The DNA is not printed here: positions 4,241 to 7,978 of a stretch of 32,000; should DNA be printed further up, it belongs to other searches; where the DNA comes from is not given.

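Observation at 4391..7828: One 1145-aa ORF occupies the positions of pilW, pilX and pilY1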

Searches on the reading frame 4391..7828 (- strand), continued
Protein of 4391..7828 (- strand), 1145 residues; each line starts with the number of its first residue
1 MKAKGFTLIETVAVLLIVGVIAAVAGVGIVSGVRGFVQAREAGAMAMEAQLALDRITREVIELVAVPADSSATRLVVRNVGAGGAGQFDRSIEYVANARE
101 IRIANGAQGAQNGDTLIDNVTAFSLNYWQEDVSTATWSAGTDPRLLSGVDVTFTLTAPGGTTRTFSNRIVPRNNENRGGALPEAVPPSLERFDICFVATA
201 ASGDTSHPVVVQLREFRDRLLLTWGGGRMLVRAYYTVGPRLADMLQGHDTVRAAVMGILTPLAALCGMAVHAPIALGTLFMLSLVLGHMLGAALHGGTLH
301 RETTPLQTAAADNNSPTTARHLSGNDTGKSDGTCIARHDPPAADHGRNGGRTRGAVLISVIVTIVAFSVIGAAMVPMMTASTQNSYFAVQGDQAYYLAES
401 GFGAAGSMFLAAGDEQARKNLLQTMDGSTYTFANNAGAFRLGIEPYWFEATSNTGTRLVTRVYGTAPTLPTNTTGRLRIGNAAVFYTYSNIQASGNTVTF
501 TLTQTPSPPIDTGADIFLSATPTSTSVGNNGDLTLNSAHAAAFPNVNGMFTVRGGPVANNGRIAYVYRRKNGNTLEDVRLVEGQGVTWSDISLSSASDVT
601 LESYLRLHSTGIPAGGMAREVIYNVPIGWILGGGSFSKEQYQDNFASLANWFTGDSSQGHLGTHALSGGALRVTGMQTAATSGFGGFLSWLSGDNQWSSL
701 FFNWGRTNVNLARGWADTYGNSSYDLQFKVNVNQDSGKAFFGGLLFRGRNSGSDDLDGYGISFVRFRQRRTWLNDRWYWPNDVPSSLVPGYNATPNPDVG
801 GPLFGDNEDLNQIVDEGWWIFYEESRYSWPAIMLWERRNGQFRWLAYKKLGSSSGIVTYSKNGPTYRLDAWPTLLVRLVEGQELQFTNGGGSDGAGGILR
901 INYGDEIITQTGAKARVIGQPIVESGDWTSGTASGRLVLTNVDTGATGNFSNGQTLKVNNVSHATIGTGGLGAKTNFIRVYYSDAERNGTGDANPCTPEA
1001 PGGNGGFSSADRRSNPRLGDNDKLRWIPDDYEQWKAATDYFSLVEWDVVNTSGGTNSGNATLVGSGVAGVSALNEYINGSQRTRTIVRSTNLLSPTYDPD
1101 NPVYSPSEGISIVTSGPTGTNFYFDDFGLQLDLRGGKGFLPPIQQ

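Call 39: predict_structure(alignment_id=A1)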
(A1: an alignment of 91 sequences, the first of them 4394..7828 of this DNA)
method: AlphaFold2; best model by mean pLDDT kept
length: 1145 residues; sequences in the alignment: 91
mean_pLDDT: 81.5   pTM: 0.60
mean pLDDT of the five models: 81.5, 80.7, 79.7, 79.6, 78.8
residues with pLDDT >= 90: 476; 70-90: 437; 50-70: 145; < 50: 87
segments of 3 or more residues with pLDDT < 50: 1-6, 180-200, 298-339, 341-354, 631-633
pLDDT, mean of each block of 10 residues (from residue 1): 49 70 65 71 83 91 90 92 71 95 92 93 93 91 88 90 90 68 34 42 70 85 82 79 78 84 87 80 80 61 37 38 37 36 37 53 66 63 73 90 89 80 94 87 95 94 92 90 86 94 90 91 90 92 92 75 85 91 71 90 95 90 85 69 92 82 94 88 64 81 85 88 96 90 93 84 94 85 85 69 76 72 88 93 93 88 85 97 97 83 92 92 94 96 85 92 93 96 86 78 57 88 90 88 93 60 75 88 93 87 74 93 97 77 89
secondary structure, 60 per line:
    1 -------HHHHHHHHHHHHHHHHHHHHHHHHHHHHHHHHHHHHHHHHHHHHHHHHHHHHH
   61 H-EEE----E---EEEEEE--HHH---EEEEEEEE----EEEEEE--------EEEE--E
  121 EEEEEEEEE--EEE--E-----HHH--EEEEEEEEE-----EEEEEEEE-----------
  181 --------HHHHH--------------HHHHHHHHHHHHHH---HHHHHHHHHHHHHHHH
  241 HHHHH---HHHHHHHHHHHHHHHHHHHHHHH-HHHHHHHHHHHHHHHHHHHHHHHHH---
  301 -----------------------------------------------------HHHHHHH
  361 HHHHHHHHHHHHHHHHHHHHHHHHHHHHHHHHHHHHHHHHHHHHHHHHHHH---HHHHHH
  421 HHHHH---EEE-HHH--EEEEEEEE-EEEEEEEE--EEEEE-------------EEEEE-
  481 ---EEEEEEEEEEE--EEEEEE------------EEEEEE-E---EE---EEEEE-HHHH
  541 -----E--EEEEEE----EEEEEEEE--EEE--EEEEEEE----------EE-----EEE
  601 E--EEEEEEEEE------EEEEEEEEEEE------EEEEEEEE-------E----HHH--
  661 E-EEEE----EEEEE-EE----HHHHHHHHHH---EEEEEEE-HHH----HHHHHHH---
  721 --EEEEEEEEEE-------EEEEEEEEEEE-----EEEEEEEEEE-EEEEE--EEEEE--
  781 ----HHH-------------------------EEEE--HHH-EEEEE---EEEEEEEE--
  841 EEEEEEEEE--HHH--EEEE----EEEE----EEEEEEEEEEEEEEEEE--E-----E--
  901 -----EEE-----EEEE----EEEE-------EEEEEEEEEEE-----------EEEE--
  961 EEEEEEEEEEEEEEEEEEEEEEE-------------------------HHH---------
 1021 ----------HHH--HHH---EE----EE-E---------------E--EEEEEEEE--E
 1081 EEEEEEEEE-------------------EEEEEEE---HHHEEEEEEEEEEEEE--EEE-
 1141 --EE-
elements in order (helices of 4 or more, strands of 3 or more residues): H8-61 E63-65 E74-79 E88-95 E100-105 E114-117 E120-129 E132-134 E148-156 E162-169 H189-193 H208-221 H225-245 H249-271 H273-297 H354-411 H415-425 E429-431 E438-445 E447-454 E457-461 E475-479 E484-494 E497-502 E515-520 E531-535 H537-540 E549-554 E559-566 E569-571 E574-580 E598-601 E604-612 E619-629 E636-643 E663-666 E671-675 H683-692 E696-702 H711-717 E723-732 E740-750 E756-765 E767-771 E774-778 E813-816 E823-827 E831-838 E841-849 E857-860 E865-868 E873-889 E906-908 E914-917 E922-925 E933-943 E955-958 E961-983 E1070-1077 E1080-1089 E1109-1115 E1122-1134 E1137-1139

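Call 43: fold_search(model_id=the predicted structure, library=pdb)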
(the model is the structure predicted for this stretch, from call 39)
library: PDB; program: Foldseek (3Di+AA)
matches with E <= 10: 652; with E <= 0.001: 0
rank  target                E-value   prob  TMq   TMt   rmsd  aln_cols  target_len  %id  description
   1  2ret_D                1.4e-02  1.00  0.09  0.54   4.7       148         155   10  The crystal structure of a binary complex of two pseudopilins: EpsI and EpsJ from the Type 2 Secretion System of Vibri (released 2008-02-05)
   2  9bra_1                1.6e-02  0.80  0.06  0.10  15.4       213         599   11  Intact V-ATPase State 2 and synaptophysin complex in mouse brain isolated synaptic vesicles (released 2024-06-19)
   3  2ret_F                1.7e-02  1.00  0.10  0.58   4.6       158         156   11  The crystal structure of a binary complex of two pseudopilins: EpsI and EpsJ from the Type 2 Secretion System of Vibri (released 2008-02-05)
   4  6xi3                  2.1e-02  0.06  0.05  0.11  35.8       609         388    8  Crystal structure of tetra-tandem repeat in extending region of large adhesion protein (released 2020-10-14)
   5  4aq1_A                2.2e-02  0.04  0.05  0.07  37.3       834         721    7  Structure of the SbsB S-layer protein of Geobacillus stearothermophilus PV72p2 in complex with nanobody KB6 (released 2012-06-13)
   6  2ret_B                3.0e-02  1.00  0.09  0.54   6.8       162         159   13  The crystal structure of a binary complex of two pseudopilins: EpsI and EpsJ from the Type 2 Secretion System of Vibri (released 2008-02-05)
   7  5v5x_A                3.5e-02  0.03  0.04  0.08  35.8       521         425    9  Protocadherin gammaB7 EC3-6 cis-dimer structure (released 2017-11-01)
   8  8opr_A                3.9e-02  0.05  0.07  0.09  22.9       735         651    9  Structure of the EA1 surface layer of Bacillus anthracis (released 2023-11-08)
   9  6gvl_A                4.3e-02  0.10  0.05  0.16  17.7       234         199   12  Second pair of Fibronectin type III domains of integrin beta4 bound to the bullous pemphigoid antigen BP230 (BPAG1e) (released 2019-03-20)
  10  8d82_A                5.3e-02  0.04  0.05  0.09  30.7       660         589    9  Cryo-EM structure of human IL-6 signaling complex in detergent: model containing full extracellular domains (released 2023-03-29)
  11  8ac6_D                5.3e-02  0.03  0.05  0.09  27.7       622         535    8  Nudaurelia capensis omega virus maturation intermediate captured at pH5.6 (insect cell expressed VLPs): medium class f (released 2022-12-28)
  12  6rde_Y                5.5e-02  1.00  0.06  0.12   4.6        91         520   13  CryoEM structure of Polytomella F-ATP synthase, Primary rotary state 2, focussed refinement of F1 head and rotor (released 2019-07-03)
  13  7q61_A                5.5e-02  0.01  0.04  0.04  33.6       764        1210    7  Structure of TEV conjugated A2ML1 (A2ML1-TC) (released 2022-04-20)
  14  6h03_A                6.1e-02  0.02  0.05  0.04  30.5       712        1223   10  OPEN CONFORMATION OF THE MEMBRANE ATTACK COMPLEX (released 2018-12-19)
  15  2zzf                  6.5e-02  0.54  0.05  0.08  15.3       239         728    8  Crystal structure of alanyl-tRNA synthetase without oligomerization domain (released 2009-07-21)
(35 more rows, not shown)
